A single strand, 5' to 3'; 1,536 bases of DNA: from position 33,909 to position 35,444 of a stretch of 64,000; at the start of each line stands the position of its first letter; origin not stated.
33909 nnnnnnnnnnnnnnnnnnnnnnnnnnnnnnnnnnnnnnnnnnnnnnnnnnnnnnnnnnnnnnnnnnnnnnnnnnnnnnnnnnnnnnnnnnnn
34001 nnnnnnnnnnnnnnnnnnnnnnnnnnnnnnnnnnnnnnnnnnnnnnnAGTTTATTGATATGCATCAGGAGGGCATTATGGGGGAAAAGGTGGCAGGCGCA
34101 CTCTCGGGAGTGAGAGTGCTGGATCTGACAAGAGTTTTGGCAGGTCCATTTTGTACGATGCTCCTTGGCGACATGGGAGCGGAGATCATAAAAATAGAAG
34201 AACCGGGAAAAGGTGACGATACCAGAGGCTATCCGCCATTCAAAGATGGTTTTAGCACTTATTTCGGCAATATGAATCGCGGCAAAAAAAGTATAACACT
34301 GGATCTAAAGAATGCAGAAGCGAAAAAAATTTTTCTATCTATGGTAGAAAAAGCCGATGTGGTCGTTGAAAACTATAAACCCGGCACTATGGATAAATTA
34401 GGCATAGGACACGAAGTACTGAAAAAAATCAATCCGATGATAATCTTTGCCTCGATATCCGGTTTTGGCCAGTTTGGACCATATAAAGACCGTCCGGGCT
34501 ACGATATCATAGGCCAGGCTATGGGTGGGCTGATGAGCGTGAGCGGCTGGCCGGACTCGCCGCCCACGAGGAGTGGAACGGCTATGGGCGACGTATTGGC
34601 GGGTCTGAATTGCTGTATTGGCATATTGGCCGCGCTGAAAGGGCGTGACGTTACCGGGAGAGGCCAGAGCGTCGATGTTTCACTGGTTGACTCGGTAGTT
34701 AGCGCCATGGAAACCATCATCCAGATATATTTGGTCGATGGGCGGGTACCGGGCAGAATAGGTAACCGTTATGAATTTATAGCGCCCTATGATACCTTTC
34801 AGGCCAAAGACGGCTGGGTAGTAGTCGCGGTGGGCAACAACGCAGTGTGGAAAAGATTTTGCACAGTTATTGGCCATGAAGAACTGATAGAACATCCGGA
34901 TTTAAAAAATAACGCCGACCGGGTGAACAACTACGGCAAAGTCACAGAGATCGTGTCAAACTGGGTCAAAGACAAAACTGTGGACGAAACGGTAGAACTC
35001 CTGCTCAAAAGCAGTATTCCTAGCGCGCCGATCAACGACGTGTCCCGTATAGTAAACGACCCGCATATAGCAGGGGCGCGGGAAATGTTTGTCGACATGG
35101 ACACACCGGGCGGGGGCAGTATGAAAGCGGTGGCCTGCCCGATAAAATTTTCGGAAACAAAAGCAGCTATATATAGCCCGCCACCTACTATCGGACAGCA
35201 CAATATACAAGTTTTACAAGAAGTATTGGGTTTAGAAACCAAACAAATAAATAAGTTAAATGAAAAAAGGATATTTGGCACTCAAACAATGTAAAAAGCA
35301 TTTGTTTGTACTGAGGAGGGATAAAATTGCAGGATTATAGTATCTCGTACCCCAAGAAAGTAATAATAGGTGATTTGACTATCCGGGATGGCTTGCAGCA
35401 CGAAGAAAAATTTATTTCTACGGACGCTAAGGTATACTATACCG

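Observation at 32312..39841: Sigma-54-dependent operon combining aconitase X, a family III CoA-transferase, an HMG-CoA-lyase-like enzyme, a GntP-like carrier and a cupin: a candidate uncharacterised organic-acid catabolic pathway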

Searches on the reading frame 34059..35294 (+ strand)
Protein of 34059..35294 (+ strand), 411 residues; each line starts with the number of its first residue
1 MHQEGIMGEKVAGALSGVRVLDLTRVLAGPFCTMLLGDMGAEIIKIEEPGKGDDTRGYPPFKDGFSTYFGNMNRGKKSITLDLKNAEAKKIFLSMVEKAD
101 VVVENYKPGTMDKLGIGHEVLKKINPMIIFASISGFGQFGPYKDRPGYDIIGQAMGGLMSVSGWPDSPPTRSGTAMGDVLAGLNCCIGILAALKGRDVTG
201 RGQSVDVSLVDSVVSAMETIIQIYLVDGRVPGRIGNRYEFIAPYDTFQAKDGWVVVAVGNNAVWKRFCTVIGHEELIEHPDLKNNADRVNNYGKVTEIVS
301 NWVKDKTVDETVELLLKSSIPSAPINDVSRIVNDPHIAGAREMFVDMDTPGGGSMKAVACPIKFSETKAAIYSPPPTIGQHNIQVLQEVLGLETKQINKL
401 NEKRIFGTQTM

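Call 3: search_protein_families(library=pfam, proteins=[window:34059-35294:+])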
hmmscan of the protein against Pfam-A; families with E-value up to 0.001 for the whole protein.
window:34059-35294:+ (411 aa): 1 family
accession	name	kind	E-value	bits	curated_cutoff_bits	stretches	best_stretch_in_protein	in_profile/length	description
PF02515.22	CoA_transf_3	-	2.7e-136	455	23.3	1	15-382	1-366/366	CoA-transferase family III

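Call 4: search_protein_families(library=ncbifam, proteins=[window:34059-35294:+])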
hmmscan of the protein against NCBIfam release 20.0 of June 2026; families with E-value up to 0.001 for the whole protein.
window:34059-35294:+ (411 aa): 7 families
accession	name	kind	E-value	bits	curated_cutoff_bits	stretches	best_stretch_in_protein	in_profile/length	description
NF041294.1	Scnl_mescCoAtase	equivalog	2.1e-106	356.3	700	1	13-386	2-380/381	succinyl-CoA:mesaconate CoA-transferase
NF052585.1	SucGlutTfsCaiB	equivalog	3.4e-102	342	750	1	14-393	7-392/394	succinate--glutarate CoA-transferase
NF008511.0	PRK11430.1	equivalog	3e-101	339.3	522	1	10-388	5-378/381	CoA:oxalate CoA-transferase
NF003809.0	PRK05398.1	subfamily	1e-91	307.6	442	2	14-215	4-206/416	formyl-CoA transferase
TIGR03253.1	oxalate_frc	equivalog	2.5e-88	296.6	504.2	2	14-215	3-205/416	formyl-CoA transferase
NF002914.1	PRK03525.1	equivalog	4.8e-48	164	413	1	13-404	8-395/400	L-carnitine CoA-transferase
TIGR04253.1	mesacon_CoA_iso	equivalog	5.6e-30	104.6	725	1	13-406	1-400/403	2-methylfumaryl-CoA isomerase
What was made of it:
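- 34059..35294 (+): Family III CoA-transferase (probable start 34077). Predicted HMG:acyl-CoA CoA-transferase; the CoA donor is unknown. Calls 3 and 4.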

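Call 41: search_solved_structures(query=window:34059-35294:+, max_evalue=1e-20)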
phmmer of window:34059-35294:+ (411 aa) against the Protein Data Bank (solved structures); distinct sequences matched with E-value up to 1e-20: 35.
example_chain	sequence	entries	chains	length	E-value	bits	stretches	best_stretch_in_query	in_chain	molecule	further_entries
4hl6_A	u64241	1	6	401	1.3e-88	301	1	11-388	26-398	Uncharacterized protein YfdE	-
9br6_A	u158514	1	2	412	4.8e-86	292.5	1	15-400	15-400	Succinate--hydroxymethylglutarate CoA-transferase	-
9br7_A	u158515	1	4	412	6.6e-86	292.1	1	15-400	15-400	Succinate--hydroxymethylglutarate CoA-transferase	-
10uh_A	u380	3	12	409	1.1e-80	274.9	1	14-397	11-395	Formyl-coenzyme a transferase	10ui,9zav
4ed9_A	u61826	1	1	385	7.8e-79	268.8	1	14-387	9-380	CAIB/BAIF family protein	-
1p5h_A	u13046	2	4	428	9.1e-61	209.3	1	14-222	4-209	Formyl-coenzyme A transferase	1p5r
2vjo_A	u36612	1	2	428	9.1e-61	209.3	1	14-222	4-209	FORMYL-COENZYME A TRANSFERASE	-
2vjp_A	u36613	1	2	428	9.2e-61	209.3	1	14-222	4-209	FORMYL-COENZYME A TRANSFERASE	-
2vjn_A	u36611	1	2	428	1.3e-60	208.8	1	14-222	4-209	FORMYL-COENZYME A TRANSFERASE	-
2vjk_A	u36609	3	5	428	1.3e-60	208.8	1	14-222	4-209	FORMYL-COENZYME A TRANSFERASE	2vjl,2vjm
1t4c_A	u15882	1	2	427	1.4e-60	208.6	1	15-222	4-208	Formyl-CoA:oxalate CoA-transferase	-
2vjq_A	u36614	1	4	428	3.2e-60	207.5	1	14-222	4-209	FORMYL-COENZYME A TRANSFERASE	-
1vgr_A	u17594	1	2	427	5.2e-60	206.8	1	15-222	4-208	Formyl-coenzyme A transferase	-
1t3z_A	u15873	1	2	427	9.8e-60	205.9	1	15-222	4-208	Formyl-coenzyme A transferase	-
2vjm_B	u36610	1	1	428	1.2e-59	205.6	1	14-222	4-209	FORMYL-COENZYME A TRANSFERASE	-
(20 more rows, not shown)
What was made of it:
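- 34059..35294 (+): Call 41: PDB matches to YfdE (1e-88) and to human succinate-hydroxymethylglutarate CoA-transferase SUGCT (5e-86).
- Closest known: SUGCT / succinate-hydroxymethylglutarate CoA-transferase. Same: It matches the window enzyme over its full length (E = 5e-86; call 41).
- The CoA-transferase is about as close to human succinate-hydroxymethylglutarate CoA-transferase as to any solved relative (call 41).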
